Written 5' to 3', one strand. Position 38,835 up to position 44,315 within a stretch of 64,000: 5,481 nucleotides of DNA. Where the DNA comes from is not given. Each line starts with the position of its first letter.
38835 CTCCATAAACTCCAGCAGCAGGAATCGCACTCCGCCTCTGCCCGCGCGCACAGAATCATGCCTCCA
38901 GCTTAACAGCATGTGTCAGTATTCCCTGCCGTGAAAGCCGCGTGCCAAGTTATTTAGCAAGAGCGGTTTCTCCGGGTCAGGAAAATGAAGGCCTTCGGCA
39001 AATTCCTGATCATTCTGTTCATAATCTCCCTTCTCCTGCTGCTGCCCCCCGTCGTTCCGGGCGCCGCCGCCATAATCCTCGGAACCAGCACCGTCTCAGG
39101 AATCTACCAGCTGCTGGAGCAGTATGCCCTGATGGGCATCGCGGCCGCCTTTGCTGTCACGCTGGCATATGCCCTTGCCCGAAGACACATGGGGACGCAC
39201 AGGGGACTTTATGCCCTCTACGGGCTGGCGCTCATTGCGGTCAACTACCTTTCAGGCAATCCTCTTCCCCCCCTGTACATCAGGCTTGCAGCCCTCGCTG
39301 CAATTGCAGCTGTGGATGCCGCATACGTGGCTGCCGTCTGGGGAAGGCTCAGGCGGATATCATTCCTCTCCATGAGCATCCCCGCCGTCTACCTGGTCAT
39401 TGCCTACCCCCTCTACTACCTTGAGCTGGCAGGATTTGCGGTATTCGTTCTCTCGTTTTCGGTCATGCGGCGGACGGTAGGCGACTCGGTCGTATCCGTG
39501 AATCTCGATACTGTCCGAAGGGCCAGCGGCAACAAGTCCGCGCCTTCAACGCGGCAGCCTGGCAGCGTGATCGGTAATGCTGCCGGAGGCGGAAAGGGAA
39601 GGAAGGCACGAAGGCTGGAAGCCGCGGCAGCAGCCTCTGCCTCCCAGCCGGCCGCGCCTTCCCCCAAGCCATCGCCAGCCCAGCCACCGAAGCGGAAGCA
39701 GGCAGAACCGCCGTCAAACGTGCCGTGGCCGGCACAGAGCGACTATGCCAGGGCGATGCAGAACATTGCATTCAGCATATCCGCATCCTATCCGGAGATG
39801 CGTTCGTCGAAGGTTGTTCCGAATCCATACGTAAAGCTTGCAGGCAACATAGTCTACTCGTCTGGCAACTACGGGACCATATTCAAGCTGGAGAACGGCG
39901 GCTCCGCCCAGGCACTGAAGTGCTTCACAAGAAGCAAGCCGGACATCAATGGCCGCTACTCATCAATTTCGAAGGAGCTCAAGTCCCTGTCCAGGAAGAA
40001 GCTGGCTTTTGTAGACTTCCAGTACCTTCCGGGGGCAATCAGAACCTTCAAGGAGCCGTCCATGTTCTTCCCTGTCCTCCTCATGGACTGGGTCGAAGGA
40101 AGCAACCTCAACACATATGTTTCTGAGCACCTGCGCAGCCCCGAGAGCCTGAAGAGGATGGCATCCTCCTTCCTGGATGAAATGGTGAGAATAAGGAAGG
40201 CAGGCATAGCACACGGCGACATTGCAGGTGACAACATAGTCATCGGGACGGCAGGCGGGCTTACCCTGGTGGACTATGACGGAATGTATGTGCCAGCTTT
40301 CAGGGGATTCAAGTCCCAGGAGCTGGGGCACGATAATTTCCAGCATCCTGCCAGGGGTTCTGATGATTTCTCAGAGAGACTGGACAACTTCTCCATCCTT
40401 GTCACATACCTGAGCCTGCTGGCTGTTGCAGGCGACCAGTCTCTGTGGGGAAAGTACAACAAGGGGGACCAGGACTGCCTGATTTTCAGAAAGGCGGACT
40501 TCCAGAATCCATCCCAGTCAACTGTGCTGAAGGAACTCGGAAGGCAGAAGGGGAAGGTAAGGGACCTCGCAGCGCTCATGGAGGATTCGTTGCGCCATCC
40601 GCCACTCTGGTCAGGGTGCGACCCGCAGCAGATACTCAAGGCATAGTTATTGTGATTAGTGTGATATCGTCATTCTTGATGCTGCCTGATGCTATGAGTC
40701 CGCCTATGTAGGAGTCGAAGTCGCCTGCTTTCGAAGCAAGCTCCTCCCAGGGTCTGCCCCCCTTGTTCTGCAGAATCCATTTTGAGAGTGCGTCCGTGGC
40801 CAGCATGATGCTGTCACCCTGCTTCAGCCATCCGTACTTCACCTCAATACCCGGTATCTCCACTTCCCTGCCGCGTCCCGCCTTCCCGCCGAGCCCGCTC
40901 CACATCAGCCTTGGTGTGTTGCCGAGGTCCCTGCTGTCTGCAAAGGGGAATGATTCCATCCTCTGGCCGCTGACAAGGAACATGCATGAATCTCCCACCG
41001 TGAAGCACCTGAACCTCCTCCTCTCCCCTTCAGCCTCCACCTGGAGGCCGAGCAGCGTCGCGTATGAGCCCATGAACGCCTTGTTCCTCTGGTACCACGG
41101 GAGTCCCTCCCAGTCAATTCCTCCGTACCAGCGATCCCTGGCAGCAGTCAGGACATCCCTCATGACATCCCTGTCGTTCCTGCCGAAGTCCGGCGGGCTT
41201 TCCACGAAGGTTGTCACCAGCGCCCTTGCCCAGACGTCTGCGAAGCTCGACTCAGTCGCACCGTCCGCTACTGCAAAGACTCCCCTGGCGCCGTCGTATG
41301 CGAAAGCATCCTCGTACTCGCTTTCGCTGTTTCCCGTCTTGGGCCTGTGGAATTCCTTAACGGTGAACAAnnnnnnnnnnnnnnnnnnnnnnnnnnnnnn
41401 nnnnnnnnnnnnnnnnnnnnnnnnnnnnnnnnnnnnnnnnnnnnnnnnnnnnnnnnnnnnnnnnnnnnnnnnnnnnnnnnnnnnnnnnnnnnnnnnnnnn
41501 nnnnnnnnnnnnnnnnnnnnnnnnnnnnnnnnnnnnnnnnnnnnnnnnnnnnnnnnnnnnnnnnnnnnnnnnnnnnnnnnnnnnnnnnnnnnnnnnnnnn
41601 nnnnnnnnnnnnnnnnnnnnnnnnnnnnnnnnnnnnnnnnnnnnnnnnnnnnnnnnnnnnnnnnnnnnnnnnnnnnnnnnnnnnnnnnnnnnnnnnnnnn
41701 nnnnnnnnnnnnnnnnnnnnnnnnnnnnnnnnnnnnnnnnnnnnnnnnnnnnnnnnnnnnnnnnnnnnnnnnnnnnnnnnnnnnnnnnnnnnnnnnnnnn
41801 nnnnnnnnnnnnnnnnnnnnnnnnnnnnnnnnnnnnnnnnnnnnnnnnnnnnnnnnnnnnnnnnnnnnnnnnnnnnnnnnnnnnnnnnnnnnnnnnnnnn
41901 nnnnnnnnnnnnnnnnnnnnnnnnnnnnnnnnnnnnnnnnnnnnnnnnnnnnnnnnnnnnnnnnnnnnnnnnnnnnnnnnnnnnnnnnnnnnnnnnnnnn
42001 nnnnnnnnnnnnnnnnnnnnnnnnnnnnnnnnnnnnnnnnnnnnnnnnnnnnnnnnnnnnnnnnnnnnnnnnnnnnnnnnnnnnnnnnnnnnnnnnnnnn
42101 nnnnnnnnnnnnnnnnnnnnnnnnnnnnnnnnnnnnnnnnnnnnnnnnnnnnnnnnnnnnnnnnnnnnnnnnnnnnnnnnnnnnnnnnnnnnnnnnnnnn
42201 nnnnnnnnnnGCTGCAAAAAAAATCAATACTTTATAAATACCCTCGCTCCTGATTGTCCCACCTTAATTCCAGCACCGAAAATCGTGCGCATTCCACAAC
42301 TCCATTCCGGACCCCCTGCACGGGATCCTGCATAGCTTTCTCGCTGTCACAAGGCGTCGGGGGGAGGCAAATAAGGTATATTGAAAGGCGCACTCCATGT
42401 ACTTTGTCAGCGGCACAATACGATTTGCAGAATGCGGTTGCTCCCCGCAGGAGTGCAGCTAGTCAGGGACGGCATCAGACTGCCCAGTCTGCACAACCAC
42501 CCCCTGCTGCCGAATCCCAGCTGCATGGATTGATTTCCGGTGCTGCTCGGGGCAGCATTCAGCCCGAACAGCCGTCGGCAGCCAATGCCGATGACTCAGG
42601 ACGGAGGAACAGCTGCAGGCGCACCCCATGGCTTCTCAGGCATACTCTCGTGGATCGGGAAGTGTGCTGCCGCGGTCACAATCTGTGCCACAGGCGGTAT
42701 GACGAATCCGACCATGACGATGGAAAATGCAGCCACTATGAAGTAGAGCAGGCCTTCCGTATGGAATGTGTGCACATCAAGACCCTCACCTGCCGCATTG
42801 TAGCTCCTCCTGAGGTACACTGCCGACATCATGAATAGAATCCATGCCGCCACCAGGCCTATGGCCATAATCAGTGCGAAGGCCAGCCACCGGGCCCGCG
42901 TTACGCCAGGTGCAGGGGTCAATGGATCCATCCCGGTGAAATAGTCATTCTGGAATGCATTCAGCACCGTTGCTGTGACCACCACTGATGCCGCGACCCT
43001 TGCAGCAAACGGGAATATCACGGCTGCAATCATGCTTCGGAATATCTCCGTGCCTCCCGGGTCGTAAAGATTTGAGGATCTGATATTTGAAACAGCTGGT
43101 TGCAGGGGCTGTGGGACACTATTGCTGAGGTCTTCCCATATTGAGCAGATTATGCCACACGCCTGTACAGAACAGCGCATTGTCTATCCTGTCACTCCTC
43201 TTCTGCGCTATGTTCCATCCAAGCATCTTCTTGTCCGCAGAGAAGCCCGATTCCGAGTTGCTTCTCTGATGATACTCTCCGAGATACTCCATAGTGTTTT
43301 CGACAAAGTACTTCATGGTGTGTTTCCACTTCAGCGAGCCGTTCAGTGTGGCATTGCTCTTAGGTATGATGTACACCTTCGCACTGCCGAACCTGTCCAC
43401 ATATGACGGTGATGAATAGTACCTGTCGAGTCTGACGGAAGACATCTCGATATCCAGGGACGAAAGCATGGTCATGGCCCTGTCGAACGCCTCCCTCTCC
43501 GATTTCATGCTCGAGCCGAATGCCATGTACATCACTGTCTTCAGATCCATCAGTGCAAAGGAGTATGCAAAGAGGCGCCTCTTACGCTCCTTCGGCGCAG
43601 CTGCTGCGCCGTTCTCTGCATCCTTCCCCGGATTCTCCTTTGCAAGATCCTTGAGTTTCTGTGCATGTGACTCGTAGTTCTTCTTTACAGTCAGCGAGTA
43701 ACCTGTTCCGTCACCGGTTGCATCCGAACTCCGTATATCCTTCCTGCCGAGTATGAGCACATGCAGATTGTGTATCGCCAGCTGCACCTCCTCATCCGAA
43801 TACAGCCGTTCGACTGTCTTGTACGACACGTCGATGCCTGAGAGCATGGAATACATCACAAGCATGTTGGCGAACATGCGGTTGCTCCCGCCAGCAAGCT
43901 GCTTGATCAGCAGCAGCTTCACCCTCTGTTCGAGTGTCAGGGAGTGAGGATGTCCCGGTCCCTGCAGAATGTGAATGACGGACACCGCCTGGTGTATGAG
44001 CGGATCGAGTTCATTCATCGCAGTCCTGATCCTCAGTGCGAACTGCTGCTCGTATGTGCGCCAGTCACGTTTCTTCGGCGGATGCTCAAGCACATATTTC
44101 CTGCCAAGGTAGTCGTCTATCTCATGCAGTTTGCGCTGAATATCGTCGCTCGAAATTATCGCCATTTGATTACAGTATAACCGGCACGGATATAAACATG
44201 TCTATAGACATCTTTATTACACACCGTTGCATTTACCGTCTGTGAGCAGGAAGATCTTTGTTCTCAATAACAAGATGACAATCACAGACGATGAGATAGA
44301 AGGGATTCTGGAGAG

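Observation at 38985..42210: TerY-P-type triad (vWA, PP2C phosphatase, Ser/Thr kinase) with a membrane-anchored kinase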

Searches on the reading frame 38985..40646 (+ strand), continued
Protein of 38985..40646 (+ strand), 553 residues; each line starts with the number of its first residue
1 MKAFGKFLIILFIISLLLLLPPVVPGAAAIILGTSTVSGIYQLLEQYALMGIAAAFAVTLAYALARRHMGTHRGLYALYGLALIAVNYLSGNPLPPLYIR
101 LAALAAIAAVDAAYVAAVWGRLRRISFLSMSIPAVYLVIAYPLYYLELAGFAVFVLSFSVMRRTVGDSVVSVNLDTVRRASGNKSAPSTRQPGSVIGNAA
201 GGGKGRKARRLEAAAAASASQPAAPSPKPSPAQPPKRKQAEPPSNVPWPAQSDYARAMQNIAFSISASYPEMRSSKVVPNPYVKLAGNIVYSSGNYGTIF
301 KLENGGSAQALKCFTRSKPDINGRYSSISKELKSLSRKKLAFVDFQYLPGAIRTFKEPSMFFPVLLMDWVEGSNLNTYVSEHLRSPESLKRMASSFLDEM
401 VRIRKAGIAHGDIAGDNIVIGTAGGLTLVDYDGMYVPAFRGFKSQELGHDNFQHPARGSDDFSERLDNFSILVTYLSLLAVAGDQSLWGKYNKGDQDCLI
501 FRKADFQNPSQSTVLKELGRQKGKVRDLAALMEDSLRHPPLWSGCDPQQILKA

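Call 37: fold_search(model_id=the predicted structure, library=pdb)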
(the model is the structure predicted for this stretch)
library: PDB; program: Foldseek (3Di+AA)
matches with E <= 10: 1996; with E <= 0.001: 1598
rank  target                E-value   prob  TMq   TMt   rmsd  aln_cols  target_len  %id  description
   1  9mhf_A                8.2e-07  1.00  0.35  0.18   4.9       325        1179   16  Cryo-EM reconstruction of PI3KC3-C1 in complex with Human RAB1A(Q70L) (released 2025-02-12)
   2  1mru_A                1.3e-06  1.00  0.32  0.59   8.1       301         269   17  Intracellular Ser/Thr protein kinase domain of Mycobacterium tuberculosis PknB. (released 2003-02-11)
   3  7qwk_H                2.4e-06  1.00  0.31  0.60   6.7       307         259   14  GCN2 (EIF2ALPHA KINASE 4, E2AK4) IN COMPLEX WITH COMPOUND 2 (released 2022-05-04)
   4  3d7u_A                2.4e-06  1.00  0.30  0.56   6.9       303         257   14  Structural basis for the recognition of c-Src by its inactivator Csk (released 2008-08-05)
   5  3o0g_A                2.4e-06  1.00  0.29  0.50  11.3       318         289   16  Crystal Structure of Cdk5:p25 in complex with an ATP analogue (released 2011-01-26)
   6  7vdp_B                2.6e-06  1.00  0.28  0.51  11.0       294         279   17  The structure of cyclin-dependent kinase 5 (CDK5) in complex with p25 and Compound 1 (released 2022-03-09)
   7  7qq6_C                2.7e-06  1.00  0.32  0.59   7.0       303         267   14  GCN2 (EIF2ALPHA KINASE 4, E2AK4) IN COMPLEX WITH COMPOUND 1 (dovitinib) (released 2022-03-02)
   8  9r2i_C                3.3e-06  1.00  0.29  0.41  10.5       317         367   14  Cryo-EM structure of the complex CDK16:CCNY:14-3-3 (released 2026-03-25)
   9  5vd3                  3.9e-06  1.00  0.32  0.55   5.8       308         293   15  CRYSTAL STRUCTURE OF HUMAN MYT1 KINASE DOMAIN (de-phosphorylated) IN COMPLEX WITH SARACATINIB (released 2017-08-23)
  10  3w55                  3.9e-06  1.00  0.30  0.46  10.5       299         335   17  The structure of ERK2 in complex with FR148083 (released 2013-02-06)
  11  10dj_B                4.5e-06  1.00  0.31  0.56   6.5       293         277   15  Fyn Kinase Domain-Saracatinib Complex Structure (released 2026-03-18)
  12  4krc_A                4.5e-06  1.00  0.31  0.53  10.4       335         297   18  Crystal Structure of Pho85-Pcl10-ATP-gamma-S Complex (released 2013-09-18)
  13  7qwk_G                4.7e-06  1.00  0.30  0.59   8.2       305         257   14  GCN2 (EIF2ALPHA KINASE 4, E2AK4) IN COMPLEX WITH COMPOUND 2 (released 2022-05-04)
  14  7vdq_A                4.7e-06  1.00  0.30  0.52   9.9       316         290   17  The structure of cyclin-dependent kinase 5 (CDK5) in complex with p25 and Compound 7 (released 2022-03-09)
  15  1v0o_B                5.0e-06  1.00  0.28  0.51  10.5       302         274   16  Structure of P. falciparum PfPK5-Indirubin-5-sulphonate ligand complex (released 2004-04-07)
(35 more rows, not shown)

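Call 41: find_encoding_contigs(protein=P0053, flank=6000, max_places=2)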
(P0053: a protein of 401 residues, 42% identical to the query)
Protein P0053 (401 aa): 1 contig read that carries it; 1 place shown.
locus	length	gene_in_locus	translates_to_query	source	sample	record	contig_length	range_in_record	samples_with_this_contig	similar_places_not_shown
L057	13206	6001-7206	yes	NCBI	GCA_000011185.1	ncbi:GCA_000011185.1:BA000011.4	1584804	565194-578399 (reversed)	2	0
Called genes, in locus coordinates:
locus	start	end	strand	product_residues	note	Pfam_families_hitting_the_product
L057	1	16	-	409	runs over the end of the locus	PF05201:GlutR_N, PF01488:Shikimate_DH, PF00745:GlutR_dimer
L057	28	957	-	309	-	PF00291:PALP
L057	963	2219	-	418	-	PF03463:eRF1_1, PF18854:baeRF_family10, PF03464:eRF1_2, PF18859:acVLRF1, PF03465:eRF1_3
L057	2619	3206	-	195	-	-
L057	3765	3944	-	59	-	-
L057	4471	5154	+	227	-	PF00696:AA_kinase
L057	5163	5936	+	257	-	PF00994:MoCF_biosynth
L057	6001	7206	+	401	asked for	PF00069:Pkinase, PF01163:RIO1 (weak)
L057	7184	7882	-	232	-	-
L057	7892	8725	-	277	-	PF00092:VWA (faint)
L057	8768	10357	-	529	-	PF02310:B12-binding, PF19864:Radical_SAM_N2 (faint), PF04055:Radical_SAM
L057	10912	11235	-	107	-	PF02635:DsrE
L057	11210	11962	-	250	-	PF00588:SpoU_methylase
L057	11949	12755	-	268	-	PF22199:FKBP26_IF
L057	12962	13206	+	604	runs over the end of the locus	PF01855:POR_N, PF02775:TPP_enzyme_C, PF13237:Fer4_10, PF14697:Fer4_21 (weak), PF00037:Fer4, PF12797:Fer4_2 (weak), PF12837:Fer4_6 (weak), PF12838:Fer4_7 (weak), +2 more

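Call 56: search_protein_families(library=padloc, proteins=[P0052, P0041, P0083], max_evalue=0.00001)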
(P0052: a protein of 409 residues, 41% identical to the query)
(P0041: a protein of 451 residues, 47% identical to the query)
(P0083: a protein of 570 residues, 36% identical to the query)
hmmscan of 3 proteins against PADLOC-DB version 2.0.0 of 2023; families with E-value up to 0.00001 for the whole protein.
P0052 (409 aa): 6 families
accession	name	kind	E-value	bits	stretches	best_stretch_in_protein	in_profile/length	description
PDLC02223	STK_OB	-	3.7e-57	192.5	1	112-377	3-266/562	-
PDLC03921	MkoA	-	3e-07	26.5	1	220-288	565-632/1607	-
PDLC04059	PD-T4-6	-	1.4e-06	25.6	1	191-294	62-161/433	-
PDLC04138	mad6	-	1.8e-06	25.2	1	154-283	61-191/659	mads_6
PDLC04056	PD-T4-6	-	3.5e-06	24.4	1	162-288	25-150/415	-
PDLC01925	CARF6--CARF_STK_AAA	-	9.2e-06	21.6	0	217-279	121-184/1187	-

P0041 (451 aa): 4 families
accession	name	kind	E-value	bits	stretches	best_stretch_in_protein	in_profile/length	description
PDLC02223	STK_OB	-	9.4e-56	187.8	1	150-424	3-272/562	-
PDLC04047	PD-T4-6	-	1.2e-09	35.7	1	188-330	14-155/327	-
PDLC04138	mad6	-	2.3e-09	34.7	1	190-330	57-197/659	mads_6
PDLC03921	MkoA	-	2.7e-07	26.6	1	227-330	533-632/1607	-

P0083 (570 aa): 16 families
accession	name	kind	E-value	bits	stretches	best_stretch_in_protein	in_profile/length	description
PDLC02223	STK_OB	-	1.3e-50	170.8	1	1-286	1-282/562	-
PDLC04138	mad6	-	3.9e-12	43.9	1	40-180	61-197/659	mads_6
PDLC04047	PD-T4-6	-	7.1e-12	43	1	39-180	19-155/327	-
PDLC04059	PD-T4-6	-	5.7e-11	40.1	1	40-197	16-177/433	-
PDLC04042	PD-T4-6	-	7.8e-11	40.1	1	37-180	16-153/292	-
PDLC04056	PD-T4-6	-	2.9e-10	37.8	1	40-180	15-150/415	-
PDLC04060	PD-T4-6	-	1.1e-08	32.4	1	39-180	17-152/486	-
PDLC04051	PD-T4-6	-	7.2e-08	29.8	1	40-180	42-181/476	-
PDLC04053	PD-T4-6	-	7.6e-08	30.2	1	38-210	17-187/311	-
PDLC04054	PD-T4-6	-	9.7e-08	29.8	1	37-180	17-155/347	-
PDLC03920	MkoA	-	1.5e-07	28.1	1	39-375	16-370/1112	-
PDLC04057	PD-T4-6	-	2.6e-07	28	1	39-180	17-152/443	-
PDLC04048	PD-T4-6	-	7.3e-07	26.9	1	41-181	21-156/354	-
PDLC04044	PD-T4-6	-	1.4e-06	25.7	1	109-180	110-183/372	-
PDLC04055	PD-T4-6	-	1.5e-06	25.2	1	38-180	78-216/496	-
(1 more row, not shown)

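Call 74: list_cluster_members(proteins=[L057:7184-7879:-, L057:7892-8722:-])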
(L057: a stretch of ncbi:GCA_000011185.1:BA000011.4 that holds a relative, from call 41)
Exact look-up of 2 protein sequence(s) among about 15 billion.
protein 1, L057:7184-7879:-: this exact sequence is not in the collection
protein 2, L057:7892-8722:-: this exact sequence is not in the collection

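Call 75: list_cluster_members(proteins=[L057:7187-7882:-, L057:7895-8725:-])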
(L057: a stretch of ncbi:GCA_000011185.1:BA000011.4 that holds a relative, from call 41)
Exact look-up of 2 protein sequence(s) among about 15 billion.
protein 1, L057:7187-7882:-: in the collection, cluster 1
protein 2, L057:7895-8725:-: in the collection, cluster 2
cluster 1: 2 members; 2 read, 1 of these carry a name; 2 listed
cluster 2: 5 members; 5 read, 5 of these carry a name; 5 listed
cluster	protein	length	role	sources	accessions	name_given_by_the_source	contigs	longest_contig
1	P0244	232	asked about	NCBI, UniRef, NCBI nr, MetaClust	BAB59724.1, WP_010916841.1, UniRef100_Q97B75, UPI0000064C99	TVG0571216 [Thermoplasma volcanium GSS1] | TVG0571216 protein n=1 Tax=Thermoplasma volcanium (strain ATCC 51530 / DSM 4299 / JCM ... | hypothetical protein [Thermoplasma volcanium]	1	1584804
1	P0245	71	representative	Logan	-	-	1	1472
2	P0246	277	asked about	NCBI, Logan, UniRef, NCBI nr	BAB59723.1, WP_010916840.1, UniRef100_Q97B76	TVG0570508 [Thermoplasma volcanium GSS1] | TVG0570508 protein n=1 Tax=Thermoplasma volcanium (strain ATCC 51530 / DSM 4299 / JCM ... | VWA domain-containing protein [Thermoplasma volcanium]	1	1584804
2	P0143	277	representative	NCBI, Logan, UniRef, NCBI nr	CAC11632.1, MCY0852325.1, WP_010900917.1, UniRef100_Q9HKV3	hypothetical protein [Thermoplasma acidophilum] | VWFA domain-containing protein n=1 Tax=Thermoplasma acidophilum (strain ATCC 25905 / DSM ... | vWA domain-containing protein [Thermoplasma acidophilum]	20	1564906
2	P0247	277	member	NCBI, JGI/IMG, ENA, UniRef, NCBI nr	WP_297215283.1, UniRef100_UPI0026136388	vWA domain-containing protein [Thermoplasma sp.] | vWA domain-containing protein n=1 Tax=Thermoplasma sp. TaxID=1973142 RepID=UPI0026136388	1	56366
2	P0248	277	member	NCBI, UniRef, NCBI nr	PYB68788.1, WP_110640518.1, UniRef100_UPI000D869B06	hypothetical protein DMB44_02665 [Thermoplasma sp. Kam2015] | vWA domain-containing protein n=1 Tax=Thermoplasma sp. Kam2015 TaxID=2094122 ... | vWA domain-containing protein [Thermoplasma sp. Kam2015]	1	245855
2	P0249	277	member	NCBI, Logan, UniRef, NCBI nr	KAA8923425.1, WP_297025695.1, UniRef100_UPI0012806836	vWA domain-containing protein [Thermoplasma sp.] | vWA domain-containing protein n=1 Tax=Thermoplasma sp. TaxID=1973142 RepID=UPI0012806836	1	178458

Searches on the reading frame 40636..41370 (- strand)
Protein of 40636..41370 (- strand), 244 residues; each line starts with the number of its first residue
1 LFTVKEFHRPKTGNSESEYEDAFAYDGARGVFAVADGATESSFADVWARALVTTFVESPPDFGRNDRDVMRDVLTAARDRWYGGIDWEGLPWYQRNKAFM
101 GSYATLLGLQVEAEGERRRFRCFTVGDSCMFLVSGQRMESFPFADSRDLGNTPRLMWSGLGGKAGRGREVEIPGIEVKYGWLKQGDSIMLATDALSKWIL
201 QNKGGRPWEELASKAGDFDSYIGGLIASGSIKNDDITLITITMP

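Call 3: search_protein_families(library=pfam, proteins=[window:40636-41370:-], max_evalue=0.01)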
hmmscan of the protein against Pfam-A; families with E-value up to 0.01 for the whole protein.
window:40636-41370:- (244 aa): 1 family
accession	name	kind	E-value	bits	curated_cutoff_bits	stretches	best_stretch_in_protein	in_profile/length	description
PF13672.11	PP2C_2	-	3.2e-07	30.5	24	1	17-196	10-175/209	Protein phosphatase 2C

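Call 4: search_protein_families(library=ncbifam, proteins=[window:40636-41370:-], max_evalue=0.01)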
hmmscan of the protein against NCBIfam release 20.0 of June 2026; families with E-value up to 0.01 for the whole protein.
window:40636-41370:- (244 aa): 0 families

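Call 5: search_protein_families(library=padloc, proteins=[window:40636-41370:-], max_evalue=0.01)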
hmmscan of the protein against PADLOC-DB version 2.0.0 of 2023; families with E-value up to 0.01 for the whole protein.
window:40636-41370:- (244 aa): 1 family
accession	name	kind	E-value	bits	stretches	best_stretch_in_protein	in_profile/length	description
PDLC02222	PP2C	-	2.9e-26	90.3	1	10-243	10-239/242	-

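Call 48: search_solved_structures(query=window:40636-41370:-, max_evalue=1)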
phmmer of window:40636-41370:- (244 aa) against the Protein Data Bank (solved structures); distinct sequences matched with E-value up to 1: 0.

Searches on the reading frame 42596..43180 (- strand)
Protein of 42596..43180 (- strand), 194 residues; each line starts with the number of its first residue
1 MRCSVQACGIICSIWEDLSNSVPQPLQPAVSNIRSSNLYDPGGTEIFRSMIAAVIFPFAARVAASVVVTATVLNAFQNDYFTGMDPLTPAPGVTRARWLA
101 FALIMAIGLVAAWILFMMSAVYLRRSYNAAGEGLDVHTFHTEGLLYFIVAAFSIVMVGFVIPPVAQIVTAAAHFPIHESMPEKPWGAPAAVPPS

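Call 3: search_protein_families(library=pfam, proteins=[window:42596-43180:-], max_evalue=0.01)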
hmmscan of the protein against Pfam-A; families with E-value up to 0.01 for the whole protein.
window:42596-43180:- (194 aa): 1 family
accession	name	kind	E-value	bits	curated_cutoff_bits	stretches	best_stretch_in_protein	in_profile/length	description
PF06195.18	DUF996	-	1.2e-16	61.6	31.3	1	44-167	23-138/138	Protein of unknown function (DUF996)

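Call 5: search_protein_families(library=padloc, proteins=[window:42596-43180:-], max_evalue=0.01)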
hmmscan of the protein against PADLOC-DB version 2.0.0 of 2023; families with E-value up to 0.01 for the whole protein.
window:42596-43180:- (194 aa): 0 families

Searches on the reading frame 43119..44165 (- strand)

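Call 3: search_protein_families(library=pfam, proteins=[window:43119-44165:-], max_evalue=0.01)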
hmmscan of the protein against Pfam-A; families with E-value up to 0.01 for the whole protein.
window:43119-44165:- (348 aa): 1 family
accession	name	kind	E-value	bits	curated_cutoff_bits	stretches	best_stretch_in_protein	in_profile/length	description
PF04540.18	Herpes_UL51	-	0.0069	16.6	25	0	162-246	66-149/158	Herpesvirus UL51 protein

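Call 59: search_protein_families(library=ncbifam, proteins=[window:43119-44165:-], max_evalue=0.00001)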
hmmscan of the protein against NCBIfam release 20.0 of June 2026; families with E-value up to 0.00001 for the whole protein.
window:43119-44165:- (348 aa): 1 family
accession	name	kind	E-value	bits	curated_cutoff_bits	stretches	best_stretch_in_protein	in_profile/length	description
NF033579.1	transpos_IS5_2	equivalog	7.9e-06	25.5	140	0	204-326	144-273/289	IS5 family transposase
